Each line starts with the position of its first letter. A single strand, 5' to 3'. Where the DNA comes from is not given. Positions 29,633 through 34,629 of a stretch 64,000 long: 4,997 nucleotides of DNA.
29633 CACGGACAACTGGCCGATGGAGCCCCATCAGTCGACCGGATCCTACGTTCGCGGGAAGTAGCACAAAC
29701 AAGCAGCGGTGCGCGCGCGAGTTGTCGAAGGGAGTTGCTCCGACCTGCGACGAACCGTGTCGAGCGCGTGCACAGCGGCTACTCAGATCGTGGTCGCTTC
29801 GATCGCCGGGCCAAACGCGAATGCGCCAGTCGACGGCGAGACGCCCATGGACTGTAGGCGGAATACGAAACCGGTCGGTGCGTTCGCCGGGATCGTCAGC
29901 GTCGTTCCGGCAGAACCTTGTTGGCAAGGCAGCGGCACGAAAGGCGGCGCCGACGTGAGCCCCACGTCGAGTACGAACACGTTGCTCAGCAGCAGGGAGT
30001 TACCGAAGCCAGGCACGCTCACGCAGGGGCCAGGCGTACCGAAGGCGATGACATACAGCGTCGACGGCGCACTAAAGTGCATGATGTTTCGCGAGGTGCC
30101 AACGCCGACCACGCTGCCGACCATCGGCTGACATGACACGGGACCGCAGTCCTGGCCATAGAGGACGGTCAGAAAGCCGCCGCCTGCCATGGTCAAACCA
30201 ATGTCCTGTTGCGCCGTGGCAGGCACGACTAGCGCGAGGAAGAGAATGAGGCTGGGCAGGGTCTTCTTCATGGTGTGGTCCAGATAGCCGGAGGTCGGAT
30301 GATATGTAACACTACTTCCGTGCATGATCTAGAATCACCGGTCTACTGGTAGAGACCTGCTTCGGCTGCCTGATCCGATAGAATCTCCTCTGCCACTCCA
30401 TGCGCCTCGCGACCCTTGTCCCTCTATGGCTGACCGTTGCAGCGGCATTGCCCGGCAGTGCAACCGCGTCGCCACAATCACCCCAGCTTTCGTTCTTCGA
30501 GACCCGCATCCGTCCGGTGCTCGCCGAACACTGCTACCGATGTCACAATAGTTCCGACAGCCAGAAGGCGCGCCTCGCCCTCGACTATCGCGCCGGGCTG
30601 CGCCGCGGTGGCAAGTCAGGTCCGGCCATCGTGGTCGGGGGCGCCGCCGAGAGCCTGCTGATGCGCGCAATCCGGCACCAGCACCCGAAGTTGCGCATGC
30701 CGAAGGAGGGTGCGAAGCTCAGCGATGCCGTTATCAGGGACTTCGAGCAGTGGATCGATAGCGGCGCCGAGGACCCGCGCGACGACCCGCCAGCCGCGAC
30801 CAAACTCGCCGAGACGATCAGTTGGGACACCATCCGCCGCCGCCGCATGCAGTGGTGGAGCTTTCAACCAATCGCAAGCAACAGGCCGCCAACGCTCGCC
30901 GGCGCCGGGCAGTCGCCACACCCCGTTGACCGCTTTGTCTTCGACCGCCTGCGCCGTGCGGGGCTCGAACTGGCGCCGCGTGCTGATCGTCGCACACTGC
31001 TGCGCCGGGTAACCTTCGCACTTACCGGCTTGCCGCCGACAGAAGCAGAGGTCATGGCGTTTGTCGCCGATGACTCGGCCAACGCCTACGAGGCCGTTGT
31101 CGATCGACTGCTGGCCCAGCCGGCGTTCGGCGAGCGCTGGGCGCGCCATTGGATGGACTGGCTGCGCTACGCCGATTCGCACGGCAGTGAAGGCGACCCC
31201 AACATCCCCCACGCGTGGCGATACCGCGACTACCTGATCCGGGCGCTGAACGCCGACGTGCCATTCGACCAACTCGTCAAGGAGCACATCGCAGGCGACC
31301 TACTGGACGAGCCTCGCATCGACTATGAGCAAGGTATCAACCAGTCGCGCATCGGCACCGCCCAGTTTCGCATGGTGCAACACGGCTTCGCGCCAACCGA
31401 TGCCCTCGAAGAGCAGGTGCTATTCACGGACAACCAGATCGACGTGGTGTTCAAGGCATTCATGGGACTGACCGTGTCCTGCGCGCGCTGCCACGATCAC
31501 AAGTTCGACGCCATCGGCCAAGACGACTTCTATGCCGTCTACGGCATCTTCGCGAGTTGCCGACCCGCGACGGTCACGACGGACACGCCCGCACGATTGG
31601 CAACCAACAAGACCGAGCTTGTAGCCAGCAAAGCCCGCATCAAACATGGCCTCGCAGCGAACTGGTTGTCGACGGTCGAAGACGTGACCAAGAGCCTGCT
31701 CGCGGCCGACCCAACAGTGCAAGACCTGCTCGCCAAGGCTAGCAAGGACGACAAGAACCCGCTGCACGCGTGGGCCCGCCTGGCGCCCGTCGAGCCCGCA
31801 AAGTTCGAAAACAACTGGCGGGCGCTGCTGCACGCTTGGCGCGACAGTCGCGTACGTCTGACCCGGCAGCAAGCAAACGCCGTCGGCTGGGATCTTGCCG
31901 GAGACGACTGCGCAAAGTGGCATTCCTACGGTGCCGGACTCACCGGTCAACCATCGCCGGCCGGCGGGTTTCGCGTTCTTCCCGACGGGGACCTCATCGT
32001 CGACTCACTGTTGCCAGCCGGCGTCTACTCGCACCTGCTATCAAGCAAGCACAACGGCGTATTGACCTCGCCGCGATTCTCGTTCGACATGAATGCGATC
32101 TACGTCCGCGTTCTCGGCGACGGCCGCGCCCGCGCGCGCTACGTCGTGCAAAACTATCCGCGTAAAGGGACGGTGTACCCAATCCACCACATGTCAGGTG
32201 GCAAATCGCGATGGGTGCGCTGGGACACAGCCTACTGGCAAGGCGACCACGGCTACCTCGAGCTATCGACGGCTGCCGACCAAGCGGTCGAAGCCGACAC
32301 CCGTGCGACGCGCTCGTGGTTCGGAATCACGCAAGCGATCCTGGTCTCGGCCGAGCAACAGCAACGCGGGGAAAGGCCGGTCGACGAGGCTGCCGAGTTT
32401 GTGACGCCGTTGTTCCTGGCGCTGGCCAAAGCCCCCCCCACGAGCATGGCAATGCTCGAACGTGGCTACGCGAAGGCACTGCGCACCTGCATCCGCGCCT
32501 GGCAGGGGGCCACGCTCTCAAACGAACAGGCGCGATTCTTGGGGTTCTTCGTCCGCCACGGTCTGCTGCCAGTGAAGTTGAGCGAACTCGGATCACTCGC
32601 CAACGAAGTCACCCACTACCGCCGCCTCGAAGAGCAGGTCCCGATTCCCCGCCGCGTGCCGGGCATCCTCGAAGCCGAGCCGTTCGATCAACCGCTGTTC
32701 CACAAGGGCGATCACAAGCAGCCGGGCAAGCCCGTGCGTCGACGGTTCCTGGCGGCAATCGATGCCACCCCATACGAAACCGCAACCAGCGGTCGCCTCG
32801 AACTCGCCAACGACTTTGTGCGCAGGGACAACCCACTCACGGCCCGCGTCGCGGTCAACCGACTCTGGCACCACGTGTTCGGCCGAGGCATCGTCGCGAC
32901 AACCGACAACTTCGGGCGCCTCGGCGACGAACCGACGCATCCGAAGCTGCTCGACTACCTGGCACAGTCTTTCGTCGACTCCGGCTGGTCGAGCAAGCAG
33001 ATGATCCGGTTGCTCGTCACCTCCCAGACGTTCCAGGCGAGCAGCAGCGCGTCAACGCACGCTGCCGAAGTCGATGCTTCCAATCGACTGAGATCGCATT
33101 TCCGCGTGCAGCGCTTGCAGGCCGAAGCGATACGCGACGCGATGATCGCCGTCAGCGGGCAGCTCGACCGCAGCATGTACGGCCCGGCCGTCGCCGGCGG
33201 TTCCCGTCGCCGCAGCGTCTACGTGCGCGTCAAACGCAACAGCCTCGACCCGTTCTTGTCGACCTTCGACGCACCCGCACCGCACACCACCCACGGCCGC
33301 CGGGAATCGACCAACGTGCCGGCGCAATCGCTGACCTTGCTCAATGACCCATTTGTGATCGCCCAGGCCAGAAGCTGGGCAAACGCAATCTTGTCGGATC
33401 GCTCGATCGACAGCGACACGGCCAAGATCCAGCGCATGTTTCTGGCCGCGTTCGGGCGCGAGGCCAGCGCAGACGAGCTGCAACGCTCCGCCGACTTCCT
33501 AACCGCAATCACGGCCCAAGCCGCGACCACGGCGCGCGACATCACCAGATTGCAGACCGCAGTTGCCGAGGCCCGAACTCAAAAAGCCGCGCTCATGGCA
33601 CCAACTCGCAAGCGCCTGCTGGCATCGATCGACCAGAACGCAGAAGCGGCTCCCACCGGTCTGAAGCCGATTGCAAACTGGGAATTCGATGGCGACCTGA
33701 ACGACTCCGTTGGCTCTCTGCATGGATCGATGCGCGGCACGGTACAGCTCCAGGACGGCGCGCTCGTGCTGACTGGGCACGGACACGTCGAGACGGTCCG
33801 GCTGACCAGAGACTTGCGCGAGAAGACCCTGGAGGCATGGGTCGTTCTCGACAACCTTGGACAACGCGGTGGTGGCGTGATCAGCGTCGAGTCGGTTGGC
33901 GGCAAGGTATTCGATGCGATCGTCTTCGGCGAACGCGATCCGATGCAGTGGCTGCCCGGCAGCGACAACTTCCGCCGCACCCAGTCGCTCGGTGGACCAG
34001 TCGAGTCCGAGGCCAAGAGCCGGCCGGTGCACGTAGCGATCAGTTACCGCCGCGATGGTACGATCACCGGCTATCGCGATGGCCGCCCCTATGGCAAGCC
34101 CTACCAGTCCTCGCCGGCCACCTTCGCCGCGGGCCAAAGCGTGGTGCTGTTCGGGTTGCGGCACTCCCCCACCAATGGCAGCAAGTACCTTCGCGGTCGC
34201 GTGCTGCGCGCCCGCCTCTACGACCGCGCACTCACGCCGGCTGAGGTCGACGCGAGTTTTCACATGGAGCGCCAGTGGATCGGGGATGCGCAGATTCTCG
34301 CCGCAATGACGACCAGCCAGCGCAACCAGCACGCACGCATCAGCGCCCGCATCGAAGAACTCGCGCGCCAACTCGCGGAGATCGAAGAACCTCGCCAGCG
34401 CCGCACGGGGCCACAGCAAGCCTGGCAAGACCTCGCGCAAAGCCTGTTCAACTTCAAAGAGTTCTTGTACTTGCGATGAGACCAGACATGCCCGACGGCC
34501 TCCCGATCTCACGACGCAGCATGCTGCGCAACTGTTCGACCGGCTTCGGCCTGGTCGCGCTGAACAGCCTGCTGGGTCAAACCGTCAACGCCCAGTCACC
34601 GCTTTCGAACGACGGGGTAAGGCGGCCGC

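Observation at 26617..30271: Shared ~110-130 aa C-terminal module on four unrelated secreted proteins, including a module-only protein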

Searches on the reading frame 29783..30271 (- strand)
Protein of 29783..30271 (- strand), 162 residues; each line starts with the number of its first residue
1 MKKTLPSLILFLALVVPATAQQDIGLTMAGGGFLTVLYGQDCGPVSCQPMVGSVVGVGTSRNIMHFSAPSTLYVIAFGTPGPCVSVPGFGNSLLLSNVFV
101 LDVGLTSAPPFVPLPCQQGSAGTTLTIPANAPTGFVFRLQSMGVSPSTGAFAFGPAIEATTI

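Call 4: search_protein_families(library=pfam, proteins=[window:29783-30271:-], max_evalue=1)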
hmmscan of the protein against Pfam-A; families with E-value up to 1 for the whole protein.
window:29783-30271:- (162 aa): 0 families

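Call 5: search_protein_families(library=ncbifam, proteins=[window:29783-30271:-], max_evalue=1)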
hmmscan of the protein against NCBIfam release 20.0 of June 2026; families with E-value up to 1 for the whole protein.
window:29783-30271:- (162 aa): 0 families

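Call 47: predict_structure(alignment_id=A3)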
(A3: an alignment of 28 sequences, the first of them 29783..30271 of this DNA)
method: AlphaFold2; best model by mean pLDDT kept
length: 162 residues; sequences in the alignment: 28
mean_pLDDT: 83.9   pTM: 0.77
mean pLDDT of the five models: 83.9, 81.8, 80.9, 77.6, 76.4
residues with pLDDT >= 90: 98; 70-90: 29; 50-70: 28; < 50: 7
segments of 3 or more residues with pLDDT < 50: 17-21
pLDDT, mean of each block of 10 residues (from residue 1): 57 51 80 65 86 89 92 96 93 95 89 73 93 96 91 94 94
secondary structure, 60 per line:
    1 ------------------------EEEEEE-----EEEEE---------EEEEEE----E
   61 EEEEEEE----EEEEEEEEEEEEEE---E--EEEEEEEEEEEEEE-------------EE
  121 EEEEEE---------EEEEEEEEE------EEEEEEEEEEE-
elements in order: E25-30 E36-40 E50-55 E60-67 E72-85 E92-105 E119-126 E136-144 E151-161
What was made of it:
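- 29783..30271 (-): Protein D: a small secreted protein with four invariant cysteines, from a separate conserved family; membership of the module family not shown. AlphaFold2 predicts a beta-sandwich with pLDDT 83.9 (call 47).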

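Call 54: fold_search(model_id=the predicted structure, library=pdb)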
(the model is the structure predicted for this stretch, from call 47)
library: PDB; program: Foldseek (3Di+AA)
matches with E <= 10: 1588; with E <= 0.001: 5
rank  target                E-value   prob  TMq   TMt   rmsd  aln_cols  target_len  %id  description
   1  8xgl_B                2.9e-04  1.00  0.37  0.44   6.9       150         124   12  Structure of the Magnaporthe oryzae effector NIS1 (released 2024-09-18)
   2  5fr0                  3.7e-04  1.00  0.34  0.12  15.3       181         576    8  The details of glycolipid glycan hydrolysis by the structural analysis of a family 123 glycoside hydrolase from Clostrid (released 2016-03-30)
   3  1xwv_A                3.9e-04  1.00  0.35  0.42   9.8       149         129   15  Structure of the house dust mite allergen Der f 2: Implications for function and molecular basis of IgE cross-reactivi (released 2004-12-14)
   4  3uam_A                6.4e-04  1.00  0.39  0.33   7.8       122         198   16  Crystal structure of a chitin binding domain from Burkholderia pseudomallei (released 2011-11-02)
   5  9ma7_G                7.9e-04  1.00  0.37  0.51   9.6       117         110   16  Cryo-EM structure of EBV gp350 D123 in complex with neutralizing antibody 1A12 and 1H5 and non-neutralizing antibody 2 (released 2026-03-18)
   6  3uam_F                1.3e-03  1.00  0.40  0.33   7.8       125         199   15  Crystal structure of a chitin binding domain from Burkholderia pseudomallei (released 2011-11-02)
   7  8k2f                  1.3e-03  0.94  0.29  0.12  15.5       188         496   11  Crystal structure of Group 1 oligosaccharide-releasing beta-N-acetylgalactosaminidase NgaCa from Cohnella abietis, apo 1 (released 2024-04-24)
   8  9d95_S                1.3e-03  1.00  0.40  0.35   4.6       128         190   10  TRAV35/TRBV20 TCR - HLA-B38 complex (released 2025-09-03)
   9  5ftz                  1.3e-03  0.99  0.36  0.34  11.6       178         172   13  AA10 lytic polysaccharide monooxygenase (LPMO) from Streptomyces lividans (released 2016-04-27)
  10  9bc4_A                1.4e-03  0.99  0.30  0.13   8.0       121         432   16  Transglutaminase 2 - Intermediate State (released 2024-07-03)
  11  9kve_B                1.5e-03  1.00  0.39  0.54   6.7       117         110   18  Cryo-EM structure of SARS-CoV-2 prototype spike protein in complex with triple-nAb 4H1, 4A5 and 4C1 (released 2025-08-20)
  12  9e7w_L                1.6e-03  1.00  0.34  0.47   9.7       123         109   14  Canine parvovirus subtype 2a empty capsid in complex with Fab fragments of Mab 3G6 (released 2025-01-29)
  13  9d95_N                1.6e-03  1.00  0.34  0.29   8.7       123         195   12  TRAV35/TRBV20 TCR - HLA-B38 complex (released 2025-09-03)
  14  3uam_C                1.7e-03  1.00  0.41  0.36  11.1       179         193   13  Crystal structure of a chitin binding domain from Burkholderia pseudomallei (released 2011-11-02)
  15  8wfm_A                1.7e-03  1.00  0.36  0.26   9.5       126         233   16  Crystal structure of Omicron BA.1 in complex with a neutralizing antibody scFv T11 (released 2024-09-25)
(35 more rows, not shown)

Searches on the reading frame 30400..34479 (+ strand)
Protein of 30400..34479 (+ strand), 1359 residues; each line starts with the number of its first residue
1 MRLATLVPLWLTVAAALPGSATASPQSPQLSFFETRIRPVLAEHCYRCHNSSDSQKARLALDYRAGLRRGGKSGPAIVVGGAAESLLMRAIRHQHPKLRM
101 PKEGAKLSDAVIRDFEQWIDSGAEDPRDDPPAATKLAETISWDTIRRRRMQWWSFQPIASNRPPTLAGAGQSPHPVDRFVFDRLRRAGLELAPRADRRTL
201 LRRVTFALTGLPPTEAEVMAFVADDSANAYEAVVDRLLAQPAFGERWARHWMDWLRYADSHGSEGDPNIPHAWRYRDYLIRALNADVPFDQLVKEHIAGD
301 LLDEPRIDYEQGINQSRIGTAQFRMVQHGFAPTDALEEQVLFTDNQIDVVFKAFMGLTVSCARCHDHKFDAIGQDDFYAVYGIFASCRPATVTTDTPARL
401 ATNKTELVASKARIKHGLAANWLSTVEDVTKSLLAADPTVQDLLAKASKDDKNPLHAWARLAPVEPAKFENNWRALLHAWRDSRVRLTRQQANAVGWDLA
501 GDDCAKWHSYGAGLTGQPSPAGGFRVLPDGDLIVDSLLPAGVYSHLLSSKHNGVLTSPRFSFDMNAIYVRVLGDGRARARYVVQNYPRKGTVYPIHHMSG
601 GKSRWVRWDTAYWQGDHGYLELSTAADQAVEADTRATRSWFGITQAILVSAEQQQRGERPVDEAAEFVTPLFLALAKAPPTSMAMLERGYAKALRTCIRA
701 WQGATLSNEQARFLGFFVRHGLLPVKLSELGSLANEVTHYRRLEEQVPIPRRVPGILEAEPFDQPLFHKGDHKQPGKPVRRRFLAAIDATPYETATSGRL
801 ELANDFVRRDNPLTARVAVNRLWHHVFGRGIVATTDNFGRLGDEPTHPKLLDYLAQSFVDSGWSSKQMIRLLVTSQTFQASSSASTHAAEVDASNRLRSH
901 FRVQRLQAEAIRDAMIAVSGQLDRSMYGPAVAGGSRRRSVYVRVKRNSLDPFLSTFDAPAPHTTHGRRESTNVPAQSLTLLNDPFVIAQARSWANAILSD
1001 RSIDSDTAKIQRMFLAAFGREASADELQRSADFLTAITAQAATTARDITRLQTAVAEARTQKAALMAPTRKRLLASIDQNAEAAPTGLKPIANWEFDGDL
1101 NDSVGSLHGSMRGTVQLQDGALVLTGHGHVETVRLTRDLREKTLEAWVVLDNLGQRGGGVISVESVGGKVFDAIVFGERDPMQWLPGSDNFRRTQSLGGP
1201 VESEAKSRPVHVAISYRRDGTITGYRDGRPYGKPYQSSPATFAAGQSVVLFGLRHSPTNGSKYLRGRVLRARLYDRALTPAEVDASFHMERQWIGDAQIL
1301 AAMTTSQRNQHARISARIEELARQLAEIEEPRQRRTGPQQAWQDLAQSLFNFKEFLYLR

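Call 28: search_protein_families(library=pfam, proteins=[window:30400-34479:+], max_evalue=0.001)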
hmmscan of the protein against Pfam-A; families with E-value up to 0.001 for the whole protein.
window:30400-34479:+ (1359 aa): 4 families
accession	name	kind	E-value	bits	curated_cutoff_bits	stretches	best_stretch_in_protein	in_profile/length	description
PF07587.16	PSD1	-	2.9e-83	279.4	28.5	1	798-1033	1-243/244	Protein of unknown function (DUF1553)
PF07583.16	PSCyt2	-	6.1e-76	255.4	29.8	1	175-387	1-207/209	Protein of unknown function (DUF1549)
PF07635.16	PSCyt1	-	4.8e-13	49.9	22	1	45-104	1-59/59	Planctomycete cytochrome C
PF13385.13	Laminin_G_3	-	1.9e-10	41.5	27.6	1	1127-1283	4-150/151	Concanavalin A-like lectin/glucanases superfamily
